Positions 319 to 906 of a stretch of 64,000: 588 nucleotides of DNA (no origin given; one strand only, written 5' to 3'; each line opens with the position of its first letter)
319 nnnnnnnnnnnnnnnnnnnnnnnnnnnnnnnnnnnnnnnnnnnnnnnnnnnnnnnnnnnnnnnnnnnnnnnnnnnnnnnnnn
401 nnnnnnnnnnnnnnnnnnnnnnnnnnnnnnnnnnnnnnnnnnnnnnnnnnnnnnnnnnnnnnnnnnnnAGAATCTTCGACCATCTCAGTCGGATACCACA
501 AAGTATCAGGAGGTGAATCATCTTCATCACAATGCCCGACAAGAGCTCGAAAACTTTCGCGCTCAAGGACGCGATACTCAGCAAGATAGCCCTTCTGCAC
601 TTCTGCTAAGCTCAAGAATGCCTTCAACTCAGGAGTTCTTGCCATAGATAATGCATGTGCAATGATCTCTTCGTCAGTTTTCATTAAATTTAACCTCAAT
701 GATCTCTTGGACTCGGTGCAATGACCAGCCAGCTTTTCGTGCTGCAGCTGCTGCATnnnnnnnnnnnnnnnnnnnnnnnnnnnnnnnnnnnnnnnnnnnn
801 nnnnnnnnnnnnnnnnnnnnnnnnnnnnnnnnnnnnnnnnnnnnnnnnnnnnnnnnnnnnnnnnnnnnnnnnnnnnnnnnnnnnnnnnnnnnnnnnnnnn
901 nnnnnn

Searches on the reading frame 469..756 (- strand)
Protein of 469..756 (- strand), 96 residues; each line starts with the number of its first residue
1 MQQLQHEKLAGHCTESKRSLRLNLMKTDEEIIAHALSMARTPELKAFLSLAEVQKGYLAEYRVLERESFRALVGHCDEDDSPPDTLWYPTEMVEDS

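Call 104: search_protein_families(library=pfam, alignment_id=A5, max_evalue=0.05)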
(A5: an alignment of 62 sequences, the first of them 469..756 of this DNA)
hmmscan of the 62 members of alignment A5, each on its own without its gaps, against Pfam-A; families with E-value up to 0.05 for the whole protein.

A. member 1, window:469-756:- (96 aa): 0 families

B. families by the number of members that match (of 62 scanned): 12 families
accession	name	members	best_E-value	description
PF20274.4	cREC_REC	1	1.6e-26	Cyclic-phosphate processing Receiver domain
PF07087.16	DUF1353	1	1.5e-06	Protein of unknown function (DUF1353)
PF00383.29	dCMP_cyt_deam_1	1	0.00014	Cytidine and deoxycytidylate deaminase zinc-binding region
PF05014.21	Nuc_deoxyrib_tr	1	0.0027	Nucleoside 2-deoxyribosyltransferase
PF03938.19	OmpH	1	0.014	Outer membrane protein (OmpH-like)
PF23807.1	RHH_10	1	0.02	Ribbon-helix-helix protein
PF00649.23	Copper-fist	1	0.022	Copper fist DNA binding domain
PF24945.1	DUF7759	1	0.024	Domain of unknown function (DUF7759)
PF05823.17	Gp-FAR-1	1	0.025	Nematode fatty acid retinoid binding protein (Gp-FAR-1)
PF23214.1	SH3_CYT4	1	0.027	Mitochondrial protein cyt-4 SH3 domain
PF04967.18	HTH_10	1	0.041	HTH DNA binding domain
PF23608.1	Ig_ILCR1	1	0.044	ILCR1 Ig-like domain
